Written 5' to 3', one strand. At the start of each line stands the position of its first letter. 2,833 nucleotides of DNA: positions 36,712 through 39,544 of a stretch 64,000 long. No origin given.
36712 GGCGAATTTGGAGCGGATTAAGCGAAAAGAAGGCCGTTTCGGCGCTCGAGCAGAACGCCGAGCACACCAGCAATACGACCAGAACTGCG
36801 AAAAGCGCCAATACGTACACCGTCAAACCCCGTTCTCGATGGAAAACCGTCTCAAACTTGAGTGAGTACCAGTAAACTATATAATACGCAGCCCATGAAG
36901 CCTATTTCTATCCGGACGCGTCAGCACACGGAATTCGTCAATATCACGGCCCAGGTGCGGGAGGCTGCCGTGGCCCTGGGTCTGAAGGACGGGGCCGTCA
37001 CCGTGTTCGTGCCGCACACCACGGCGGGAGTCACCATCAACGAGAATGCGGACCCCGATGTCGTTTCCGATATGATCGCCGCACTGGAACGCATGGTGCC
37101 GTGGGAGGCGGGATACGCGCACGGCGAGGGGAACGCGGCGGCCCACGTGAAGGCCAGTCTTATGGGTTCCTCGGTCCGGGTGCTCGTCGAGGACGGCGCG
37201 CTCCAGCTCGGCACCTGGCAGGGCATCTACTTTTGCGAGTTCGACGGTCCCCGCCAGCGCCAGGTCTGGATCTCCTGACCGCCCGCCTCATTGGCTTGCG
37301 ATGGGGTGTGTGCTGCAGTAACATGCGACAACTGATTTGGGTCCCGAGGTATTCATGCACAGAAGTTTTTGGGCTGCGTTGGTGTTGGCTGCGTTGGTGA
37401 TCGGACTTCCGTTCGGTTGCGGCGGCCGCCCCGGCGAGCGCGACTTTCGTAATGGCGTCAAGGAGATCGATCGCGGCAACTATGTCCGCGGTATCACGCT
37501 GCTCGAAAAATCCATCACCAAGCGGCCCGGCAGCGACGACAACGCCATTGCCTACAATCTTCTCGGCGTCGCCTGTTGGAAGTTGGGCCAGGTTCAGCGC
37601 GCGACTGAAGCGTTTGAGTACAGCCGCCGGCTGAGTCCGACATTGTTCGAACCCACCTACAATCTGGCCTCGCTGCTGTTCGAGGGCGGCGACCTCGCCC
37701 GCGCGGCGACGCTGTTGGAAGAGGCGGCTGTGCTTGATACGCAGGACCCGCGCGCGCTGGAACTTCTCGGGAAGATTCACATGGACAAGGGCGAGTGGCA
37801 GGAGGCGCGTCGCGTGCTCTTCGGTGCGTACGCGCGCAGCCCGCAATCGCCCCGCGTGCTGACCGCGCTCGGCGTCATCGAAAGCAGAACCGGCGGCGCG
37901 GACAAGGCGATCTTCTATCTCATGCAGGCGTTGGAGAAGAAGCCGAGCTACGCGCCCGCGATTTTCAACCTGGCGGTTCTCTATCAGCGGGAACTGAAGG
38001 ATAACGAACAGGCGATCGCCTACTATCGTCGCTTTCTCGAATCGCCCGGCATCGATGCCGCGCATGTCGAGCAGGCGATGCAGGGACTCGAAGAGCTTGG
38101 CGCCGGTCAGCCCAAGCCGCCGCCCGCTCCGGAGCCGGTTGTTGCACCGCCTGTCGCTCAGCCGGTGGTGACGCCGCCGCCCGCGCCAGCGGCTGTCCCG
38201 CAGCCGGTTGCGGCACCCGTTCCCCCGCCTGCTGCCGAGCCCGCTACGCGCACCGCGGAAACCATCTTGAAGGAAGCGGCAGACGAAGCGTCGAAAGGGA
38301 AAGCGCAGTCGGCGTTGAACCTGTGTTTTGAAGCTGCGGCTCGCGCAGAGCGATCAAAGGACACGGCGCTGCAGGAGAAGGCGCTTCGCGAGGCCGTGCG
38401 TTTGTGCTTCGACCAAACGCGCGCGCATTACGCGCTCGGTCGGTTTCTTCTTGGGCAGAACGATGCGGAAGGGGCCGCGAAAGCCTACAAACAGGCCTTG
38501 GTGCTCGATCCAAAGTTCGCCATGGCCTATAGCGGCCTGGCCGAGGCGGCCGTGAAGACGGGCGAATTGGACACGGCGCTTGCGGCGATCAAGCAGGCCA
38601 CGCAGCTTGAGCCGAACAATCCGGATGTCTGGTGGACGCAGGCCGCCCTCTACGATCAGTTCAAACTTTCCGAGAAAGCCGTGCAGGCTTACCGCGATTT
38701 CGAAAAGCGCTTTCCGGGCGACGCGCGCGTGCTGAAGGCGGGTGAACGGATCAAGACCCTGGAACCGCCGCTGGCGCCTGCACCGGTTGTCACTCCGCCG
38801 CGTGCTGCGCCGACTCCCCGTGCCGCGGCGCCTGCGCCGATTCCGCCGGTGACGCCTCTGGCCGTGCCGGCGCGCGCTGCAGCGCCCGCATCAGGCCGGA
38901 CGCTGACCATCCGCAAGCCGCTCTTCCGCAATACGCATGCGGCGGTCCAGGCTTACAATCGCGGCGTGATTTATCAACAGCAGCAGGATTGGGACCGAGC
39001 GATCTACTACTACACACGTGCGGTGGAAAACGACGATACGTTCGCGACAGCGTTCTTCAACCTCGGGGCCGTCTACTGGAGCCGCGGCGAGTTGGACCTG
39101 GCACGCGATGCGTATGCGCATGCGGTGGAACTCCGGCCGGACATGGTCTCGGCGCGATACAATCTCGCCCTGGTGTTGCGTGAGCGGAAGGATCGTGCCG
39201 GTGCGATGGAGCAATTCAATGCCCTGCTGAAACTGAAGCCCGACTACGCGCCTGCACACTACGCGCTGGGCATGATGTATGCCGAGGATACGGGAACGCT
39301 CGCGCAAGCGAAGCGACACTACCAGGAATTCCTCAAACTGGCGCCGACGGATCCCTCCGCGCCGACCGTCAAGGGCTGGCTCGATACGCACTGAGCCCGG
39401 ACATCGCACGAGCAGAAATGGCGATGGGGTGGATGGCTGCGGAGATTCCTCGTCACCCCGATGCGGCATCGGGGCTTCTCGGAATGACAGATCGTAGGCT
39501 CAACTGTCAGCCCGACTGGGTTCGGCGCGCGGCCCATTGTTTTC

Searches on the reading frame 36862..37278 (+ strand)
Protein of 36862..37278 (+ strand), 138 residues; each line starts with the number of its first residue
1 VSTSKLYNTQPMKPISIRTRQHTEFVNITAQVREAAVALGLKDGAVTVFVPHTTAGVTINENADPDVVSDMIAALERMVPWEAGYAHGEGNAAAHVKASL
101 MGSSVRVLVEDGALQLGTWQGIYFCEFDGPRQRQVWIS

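Call 10: search_protein_families(library=pfam, proteins=[window:36862-37278:+], max_evalue=0.001)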
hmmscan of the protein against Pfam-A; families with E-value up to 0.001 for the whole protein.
window:36862-37278:+ (138 aa): 1 family
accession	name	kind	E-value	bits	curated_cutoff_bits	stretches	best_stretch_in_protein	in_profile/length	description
PF01894.22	UPF0047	-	2.4e-44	150.6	27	1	27-137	1-115/117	Uncharacterised protein family UPF0047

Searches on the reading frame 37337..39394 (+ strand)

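Call 10: search_protein_families(library=pfam, proteins=[window:37337-39394:+], max_evalue=0.001)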
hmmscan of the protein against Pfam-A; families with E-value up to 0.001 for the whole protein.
window:37337-39394:+ (685 aa): 20 families
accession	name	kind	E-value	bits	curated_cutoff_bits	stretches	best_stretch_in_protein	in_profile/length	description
PF07719.23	TPR_2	-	5.5e-47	154.4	27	3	540-567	5-32/34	Tetratricopeptide repeat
PF13414.12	TPR_11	-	2e-41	139.8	26.8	5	374-409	7-42/42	TPR repeat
PF13432.12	TPR_16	-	8.4e-38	128.8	32.7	5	365-429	1-65/65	Tetratricopeptide repeat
PF13181.12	TPR_8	-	1.8e-37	124.7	25.7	0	570-602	1-33/34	Tetratricopeptide repeat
PF00515.34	TPR_1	-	2e-35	119.6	27.8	2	540-567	5-32/34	Tetratricopeptide repeat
PF13428.12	TPR_14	-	2.5e-33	111.6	23.5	2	138-179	1-42/44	Tetratricopeptide repeat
PF13431.12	TPR_17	-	6.8e-31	104.4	24.4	1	383-415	1-33/34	Tetratricopeptide repeat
PF14559.12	TPR_19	-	1.5e-28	99.3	25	3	371-435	1-65/68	Tetratricopeptide repeat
PF13424.12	TPR_12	-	5.8e-24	84.5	30.1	2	539-601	5-76/77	Tetratricopeptide repeat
PF23914.1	TPR_CcmH_CycH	-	8.3e-24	84.7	42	3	67-159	47-142/158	Cytochrome c-type biogenesis protein H TPR domain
PF13174.12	TPR_6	-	5.1e-22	77.4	26.3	0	208-235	2-28/33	Tetratricopeptide repeat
PF13176.12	TPR_7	-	1.5e-20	71.9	27.9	0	543-568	6-33/36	Tetratricopeptide repeat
PF13371.12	TPR_9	-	6.5e-14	52.1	35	0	615-679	6-69/73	Tetratricopeptide repeat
PF24575.1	TPR_Slam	-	3.8e-13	50.2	35.2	0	602-654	45-97/104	Surface lipoprotein assembly modifier, N-terminal TPR repeats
PF12895.13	ANAPC3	-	4.5e-12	46.5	27.2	1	107-163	26-81/82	Anaphase-promoting complex, cyclosome, subunit 3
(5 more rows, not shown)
